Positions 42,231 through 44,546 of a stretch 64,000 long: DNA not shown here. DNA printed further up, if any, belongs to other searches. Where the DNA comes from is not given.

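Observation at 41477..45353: ATPase-dead RecQ-fold protein fused to ComF-type phosphoribosyltransferase, operonic with dprA and divergent from a Cas4-like nuclease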

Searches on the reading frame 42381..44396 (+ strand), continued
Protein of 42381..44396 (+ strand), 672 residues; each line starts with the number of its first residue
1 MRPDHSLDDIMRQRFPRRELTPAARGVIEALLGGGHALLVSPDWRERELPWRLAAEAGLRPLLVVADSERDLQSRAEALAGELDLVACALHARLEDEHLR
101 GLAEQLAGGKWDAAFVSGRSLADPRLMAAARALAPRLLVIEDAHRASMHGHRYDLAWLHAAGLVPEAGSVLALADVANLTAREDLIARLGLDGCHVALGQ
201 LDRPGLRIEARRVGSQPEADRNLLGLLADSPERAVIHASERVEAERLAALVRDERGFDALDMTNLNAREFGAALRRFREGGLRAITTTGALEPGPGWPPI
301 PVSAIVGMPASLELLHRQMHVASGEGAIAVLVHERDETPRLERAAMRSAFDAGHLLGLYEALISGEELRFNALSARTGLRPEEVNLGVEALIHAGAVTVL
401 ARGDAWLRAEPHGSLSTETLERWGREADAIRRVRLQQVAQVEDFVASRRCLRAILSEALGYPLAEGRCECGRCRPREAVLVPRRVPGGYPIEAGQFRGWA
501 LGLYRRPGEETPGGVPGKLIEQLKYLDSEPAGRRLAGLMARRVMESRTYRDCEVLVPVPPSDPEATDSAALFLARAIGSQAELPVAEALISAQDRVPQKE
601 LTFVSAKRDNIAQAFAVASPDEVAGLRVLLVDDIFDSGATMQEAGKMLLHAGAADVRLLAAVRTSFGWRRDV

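Call 16: search_protein_families(library=padloc, proteins=[window:42381-44396:+, L009:5824-7932:+, L009:7940-9274:+, L009:4527-5807:+, L009:736-4524:+, L012:5926-7944:+], max_evalue=0.01)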
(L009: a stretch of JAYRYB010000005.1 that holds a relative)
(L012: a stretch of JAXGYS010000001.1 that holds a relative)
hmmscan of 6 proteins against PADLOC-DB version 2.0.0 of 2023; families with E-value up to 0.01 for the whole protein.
window:42381-44396:+ (672 aa): 6 families
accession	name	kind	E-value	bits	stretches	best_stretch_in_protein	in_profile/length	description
PDLC03928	PsyrT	-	8.2e-39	131.4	2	80-477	86-480/689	-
PDLC02870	DpdF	-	6.9e-24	82.2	1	10-474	4-467/534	DpdF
PDLC02864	DpdF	-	6e-15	53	1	6-322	9-325/610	DpdF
PDLC02861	DpdF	-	2.8e-11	40.4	1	6-261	15-268/611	DpdF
PDLC03962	ShosT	-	5.6e-06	24.4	1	551-664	91-210/237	-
PDLC02869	DpdF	-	0.0024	16.1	1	597-665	5-71/74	DpdF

L009:5824-7932:+ (703 aa): 36 families (the best 25 are shown)
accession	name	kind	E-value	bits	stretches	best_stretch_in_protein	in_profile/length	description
PDLC03928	PsyrT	-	2.7e-291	965.9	1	1-702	1-686/689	-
PDLC02864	DpdF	-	5.2e-91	304.3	1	22-357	22-349/610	DpdF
PDLC02870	DpdF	-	2.1e-85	285.2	1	22-533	13-519/534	DpdF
PDLC02861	DpdF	-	2e-77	258.9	1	22-345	28-342/611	DpdF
PDLC02865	DpdF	-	2.2e-56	189.2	1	22-484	759-1212/1499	DpdF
PDLC02859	DpdF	-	9e-38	128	1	21-343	99-422/545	DpdF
PDLC01089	C3a193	-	1.3e-33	114.5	2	41-202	270-432/983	poss. alt. Cas3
PDLC02872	DpdF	-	8.4e-31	105.3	1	25-353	160-512/859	DpdF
PDLC02855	DpdF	-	2.8e-30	103.2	1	38-335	156-468/825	DpdF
PDLC02868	DpdF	-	2.7e-26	89.6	2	22-199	338-515/1078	DpdF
PDLC02867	DpdF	-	8.2e-26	88.5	1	26-344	140-476/855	DpdF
PDLC02869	DpdF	-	2e-25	86.9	1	634-703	6-73/74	DpdF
PDLC02863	DpdF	-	3.6e-23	80.2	1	241-346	49-154/488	DpdF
PDLC02857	DpdF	-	5.9e-23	78.9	1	46-350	204-542/911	DpdF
PDLC02860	DpdF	-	1.1e-21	75.1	1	141-342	8-215/547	DpdF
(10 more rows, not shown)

L009:7940-9274:+ (445 aa): 3 families
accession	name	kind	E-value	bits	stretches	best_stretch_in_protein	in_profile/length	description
PDLC03927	PsyrA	-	7.6e-134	444.8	1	13-438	3-396/398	-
PDLC03961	ShosA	-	1.6e-27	94.6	1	93-265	69-241/303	-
PDLC02997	ShosA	-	4.8e-08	30.6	1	95-258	87-250/327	-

L009:4527-5807:+ (427 aa): 0 families

L009:736-4524:+ (1263 aa): 50 families (the best 25 are shown)
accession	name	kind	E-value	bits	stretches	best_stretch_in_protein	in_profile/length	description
PDLC02643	DrmMI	-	5.7e-220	731.5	2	454-1255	546-1338/1347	DrmMI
PDLC02644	DrmMI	-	1.7e-136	454.6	2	744-1233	361-868/988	DrmMI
PDLC03618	REase_MTase_IIG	-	5e-133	442.9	4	746-1233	847-1317/1429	Type IIG restriction enzyme-methyltransferase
PDLC02646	DrmMI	-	1.2e-116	388.7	2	741-1254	259-770/792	DrmMI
PDLC03627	REase_MTase_IIG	-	1.1e-69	233.4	2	764-1233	564-1026/1136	Type IIG restriction enzyme-methyltransferase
PDLC02640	DrmMI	-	4.2e-69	231.2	2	805-1218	535-941/1015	DrmMI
PDLC02638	DrmMI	-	9.1e-65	217.3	2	455-824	546-934/935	DrmMI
PDLC02639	DrmMI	-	1.1e-63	213.7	2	748-968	566-797/803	DrmMI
PDLC03599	REase_MTase_IIG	-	7.5e-60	200.8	2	763-1142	470-886/959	Type IIG restriction enzyme-methyltransferase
PDLC02626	DrmD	-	1.1e-38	131.2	1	1055-1232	7-164/276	DrmD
PDLC03622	REase_MTase_IIG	-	2.3e-28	96.1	2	544-776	592-842/1524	Type IIG restriction enzyme-methyltransferase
PDLC02645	DrmMI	-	7e-28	95.3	3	541-634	656-755/772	DrmMI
PDLC03613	REase_MTase_IIG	-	3.9e-26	89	2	546-594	565-613/1250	Type IIG restriction enzyme-methyltransferase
PDLC03609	REase_MTase_IIG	-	2.3e-25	86.6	2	745-838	540-629/1066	Type IIG restriction enzyme-methyltransferase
PDLC03604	REase_MTase_IIG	-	5.5e-23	79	2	748-826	520-600/1011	Type IIG restriction enzyme-methyltransferase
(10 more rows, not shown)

L012:5926-7944:+ (673 aa): 47 families (the best 25 are shown)
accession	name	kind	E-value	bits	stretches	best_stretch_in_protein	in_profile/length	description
PDLC03928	PsyrT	-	3.2e-246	816.9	1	2-669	2-688/689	-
PDLC02864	DpdF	-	3.6e-114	380.8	1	4-361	8-363/610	DpdF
PDLC02870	DpdF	-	1.2e-105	352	1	11-472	6-469/534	DpdF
PDLC02861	DpdF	-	1e-102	342.5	2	4-343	14-351/611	DpdF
PDLC02865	DpdF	-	4e-71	238.1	1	10-469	751-1210/1499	DpdF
PDLC02859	DpdF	-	4.3e-48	162.1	1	11-334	93-424/545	DpdF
PDLC02855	DpdF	-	7.3e-46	154.8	1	42-336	166-480/825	DpdF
PDLC01089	C3a193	-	1.3e-44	150.9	2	36-192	270-433/983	poss. alt. Cas3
PDLC02872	DpdF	-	2.6e-41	140.1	1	33-342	175-511/859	DpdF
PDLC02857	DpdF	-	1.4e-36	124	1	41-340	204-542/911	DpdF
PDLC02868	DpdF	-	2.1e-35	119.8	2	12-187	332-514/1078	DpdF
PDLC02863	DpdF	-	1.6e-34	117.6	1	202-366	22-184/488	DpdF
PDLC02862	DpdF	-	3.7e-31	105.8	1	33-336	135-464/811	DpdF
PDLC02867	DpdF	-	1.4e-30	104.3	1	41-337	162-480/855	DpdF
PDLC02860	DpdF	-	1.2e-21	75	1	131-346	9-230/547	DpdF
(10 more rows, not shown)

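Call 25: search_protein_representatives(alignment_id=A2)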
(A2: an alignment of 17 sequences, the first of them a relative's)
Query: 17 sequences, 672 profile positions. Proteins with E-value up to 0.001 (for the whole library): 65420; up to 1e-10: 24234; up to 1e-30: 1223. The best 150 are listed.
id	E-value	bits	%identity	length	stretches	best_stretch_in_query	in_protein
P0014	0.0e+00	1123.5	-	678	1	1-672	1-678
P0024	3.3e-269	911.1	-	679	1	1-672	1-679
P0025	3.7e-223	758.9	-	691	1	5-672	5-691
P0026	3.9e-221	752.2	-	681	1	5-666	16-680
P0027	8.9e-209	711.4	-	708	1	1-669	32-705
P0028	1.6e-208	710.5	-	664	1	21-672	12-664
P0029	1.1e-180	618.5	-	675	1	6-661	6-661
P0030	1.2e-161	555.6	-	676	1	11-671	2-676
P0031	6.2e-157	540.0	-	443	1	4-437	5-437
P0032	2.0e-122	426.0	-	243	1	430-672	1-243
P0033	3.3e-112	392.2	-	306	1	355-670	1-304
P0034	3.4e-106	372.4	-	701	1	8-671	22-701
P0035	1.1e-102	360.8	-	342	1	139-477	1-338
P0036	1.1e-98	347.5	-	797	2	6-478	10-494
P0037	4.3e-94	332.4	-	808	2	9-484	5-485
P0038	1.4e-92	327.4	-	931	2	5-475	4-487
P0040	4.6e-91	322.4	-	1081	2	4-479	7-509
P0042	1.4e-89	317.4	-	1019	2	7-475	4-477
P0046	1.3e-85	304.4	-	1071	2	6-486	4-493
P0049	6.5e-85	302.0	-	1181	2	7-488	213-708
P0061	2.4e-79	283.7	-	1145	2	5-477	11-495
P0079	1.1e-65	238.5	-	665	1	7-665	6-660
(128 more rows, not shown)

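Call 29: find_encoding_contigs(protein=P0030, flank=6000, max_places=3)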
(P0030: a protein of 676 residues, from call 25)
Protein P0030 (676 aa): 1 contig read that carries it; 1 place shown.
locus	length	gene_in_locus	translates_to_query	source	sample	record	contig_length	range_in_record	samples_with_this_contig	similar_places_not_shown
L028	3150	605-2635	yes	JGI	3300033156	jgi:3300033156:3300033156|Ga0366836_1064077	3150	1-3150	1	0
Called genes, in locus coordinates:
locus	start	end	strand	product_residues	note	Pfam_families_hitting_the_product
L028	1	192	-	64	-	?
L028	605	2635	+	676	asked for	PF00270:DEAD, PF04851:ResIII (weak), PF00271:Helicase_C, PF16124:RecQ_Zn_bind, PF00156:Pribosyltran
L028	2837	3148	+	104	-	?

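Call 32: find_encoding_contigs(protein=P0002, flank=6000, max_places=2)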
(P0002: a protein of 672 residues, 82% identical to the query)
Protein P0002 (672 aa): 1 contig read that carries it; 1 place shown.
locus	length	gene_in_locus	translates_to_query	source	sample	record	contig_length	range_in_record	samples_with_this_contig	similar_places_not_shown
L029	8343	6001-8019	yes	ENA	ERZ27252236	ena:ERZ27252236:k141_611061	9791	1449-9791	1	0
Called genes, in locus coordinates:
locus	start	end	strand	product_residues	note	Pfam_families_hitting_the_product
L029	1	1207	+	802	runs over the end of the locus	PF08531:Bac_rhamnosid_N, PF05592:Bac_rhamnosid (weak), PF22422:MGH1-like_GH (faint), PF17389:Bac_rhamnosid6H, PF17390:Bac_rhamnosid_C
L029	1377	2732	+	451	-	-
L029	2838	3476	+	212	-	PF00702:Hydrolase, PF12710:HAD, PF13419:HAD_2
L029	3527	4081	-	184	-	PF00924:MS_channel_2nd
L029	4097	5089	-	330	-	PF13485:Peptidase_MA_2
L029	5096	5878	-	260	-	PF12705:PDDEXK_1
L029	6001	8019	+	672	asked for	PF00156:Pribosyltran (weak)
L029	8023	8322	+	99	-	PF21102:DprA_N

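Call 34: predict_structure(alignment_id=A2)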
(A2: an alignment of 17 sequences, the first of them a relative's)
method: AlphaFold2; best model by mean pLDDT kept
length: 672 residues; sequences in the alignment: 17
mean_pLDDT: 88.3   pTM: 0.87
mean pLDDT of the five models: 88.3, 86.9, 86.2, 85.2, 79.2
residues with pLDDT >= 90: 372; 70-90: 273; 50-70: 18; < 50: 9
segments of 3 or more residues with pLDDT < 50: 1-3, 667-672
pLDDT, mean of each block of 10 residues (from residue 1): 60 73 90 94 86 90 93 90 89 87 90 95 94 97 94 93 95 95 96 93 90 89 88 90 89 87 84 89 89 80 95 93 92 89 88 89 82 81 89 91 91 87 93 96 94 94 88 89 72 91 81 86 92 94 86 93 79 95 93 76 77 85 96 87 94 96 63 29
secondary structure, 60 per line:
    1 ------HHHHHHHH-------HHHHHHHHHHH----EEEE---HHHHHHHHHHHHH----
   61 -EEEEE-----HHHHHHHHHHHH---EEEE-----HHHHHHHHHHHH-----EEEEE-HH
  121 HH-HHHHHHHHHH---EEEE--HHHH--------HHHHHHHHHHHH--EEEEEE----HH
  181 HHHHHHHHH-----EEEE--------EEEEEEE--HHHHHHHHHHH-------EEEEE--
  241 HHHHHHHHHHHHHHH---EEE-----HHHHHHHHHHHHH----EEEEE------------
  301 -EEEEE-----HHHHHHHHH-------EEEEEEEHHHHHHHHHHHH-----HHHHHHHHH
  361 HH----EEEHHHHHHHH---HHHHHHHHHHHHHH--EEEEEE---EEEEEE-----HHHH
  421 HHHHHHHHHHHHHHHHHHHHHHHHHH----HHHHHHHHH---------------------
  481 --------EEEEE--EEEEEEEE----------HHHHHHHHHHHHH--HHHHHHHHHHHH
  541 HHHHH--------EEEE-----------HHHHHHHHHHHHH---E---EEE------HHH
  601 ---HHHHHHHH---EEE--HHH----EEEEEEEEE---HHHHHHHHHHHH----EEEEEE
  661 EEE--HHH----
elements in order: H7-14 H22-32 E37-40 H44-56 E62-66 H72-83 E87-90 H96-107 E113-117 H119-122 H124-133 E137-140 H143-146 H155-166 E169-174 H179-189 E195-198 E207-213 H216-226 E234-238 H241-255 E259-261 H267-279 E284-288 E302-306 H312-320 E328-334 H335-346 H352-362 E367-369 H370-377 H381-394 E397-402 E406-411 H417-446 H451-459 E489-493 E496-503 H514-526 H529-545 E554-557 H569-581 E589-591 H604-611 E615-617 E627-635 H639-650 E655-663

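Call 37: fold_search(model_id=the predicted structure, library=pdb)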
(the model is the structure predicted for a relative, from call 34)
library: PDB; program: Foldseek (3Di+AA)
matches with E <= 10: 1692; with E <= 0.001: 759
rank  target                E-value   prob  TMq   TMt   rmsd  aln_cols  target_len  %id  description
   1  5lb5_D                7.9e-21  1.00  0.43  0.62   6.8       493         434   16  Crystal structure of human RECQL5 helicase in complex with ADP/Mg (tricilinc form). (released 2016-07-06)
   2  4tmu_A                9.4e-21  1.00  0.51  0.65   4.4       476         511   16  Crystal structure of RecQ catalytic core from C. sakazakii bound to DNA (released 2015-03-11)
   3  7zmm_A                1.2e-20  1.00  0.43  0.61   6.9       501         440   15  Crystal structure of human RECQL5 helicase APO form in complex with engineered nanobody (Gluebody) G2-001 (released 2022-06-22)
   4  5lba_C                2.3e-20  1.00  0.42  0.61   6.9       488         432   15  Crystal structure of human RECQL5 helicase in complex with DSPL fragment(1-cyclohexyl-3-(oxolan-2-ylmethyl)urea, SGC - (released 2016-07-06)
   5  8rl6                  2.4e-20  1.00  0.48  0.70   5.4       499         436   16  DNA helicase RECQL5 in complex with homo Di-Gluebody G5-006 - RECQL5 local refinement (released 2025-01-15)
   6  7zmp_A                2.5e-20  1.00  0.45  0.64   6.3       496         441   16  Crystal structure of human RECQL5 helicase APO form in complex with engineered nanobody (Gluebody) G3-055 (released 2022-06-22)
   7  7aud_B                2.7e-20  1.00  0.49  0.63  11.7       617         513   14  Structure of an engineered helicase domain construct for human Bloom syndrome protein (BLM) (released 2020-12-16)
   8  7zms_A                4.2e-20  1.00  0.45  0.65   6.3       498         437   15  Crystal structure of human RECQL5 helicase APO form in complex with engineered nanobody (Gluebody) G4-043 (released 2022-07-13)
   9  7zml_A                4.2e-20  1.00  0.44  0.63   6.6       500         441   16  Crystal structure of human RECQL5 helicase APO form in complex with engineered nanobody (Gluebody) G1-001 (released 2022-06-22)
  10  6crm_A                5.2e-20  1.00  0.50  0.64   4.6       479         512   16  Crystal Structure of RecQ catalytic core from C. sakazakii bound to an unfolded G-quadruplex (released 2018-10-17)
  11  5lb8_D                5.5e-20  1.00  0.51  0.78   5.1       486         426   14  Crystal structure of human RECQL5 helicase APO form. (released 2016-07-06)
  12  8rl5_A                5.9e-20  1.00  0.47  0.69   5.3       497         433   15  DNA helicase RECQL5 in complex with homo Di-Gluebody G5-006 (released 2025-01-15)
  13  9i22_A                5.9e-20  1.00  0.47  0.58   9.2       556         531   13  Structure of Human helicase RecQ1- Myc G-quadruplex - ADP complex (released 2025-10-01)
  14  1oyw                  8.2e-20  1.00  0.50  0.64   5.1       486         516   16  Structure of the RecQ Catalytic Core (released 2003-10-07)
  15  5lba_B                9.1e-20  1.00  0.46  0.66   5.9       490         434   15  Crystal structure of human RECQL5 helicase in complex with DSPL fragment(1-cyclohexyl-3-(oxolan-2-ylmethyl)urea, SGC - (released 2016-07-06)
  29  4q47_B                3.5e-19  1.00  0.48  0.63   4.5       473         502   17  Structure of the DrRecQ Catalytic Core in complex with ADP (released 2015-05-20)
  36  4q47_A                9.4e-19  1.00  0.45  0.57   6.3       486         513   17  Structure of the DrRecQ Catalytic Core in complex with ADP (released 2015-05-20)
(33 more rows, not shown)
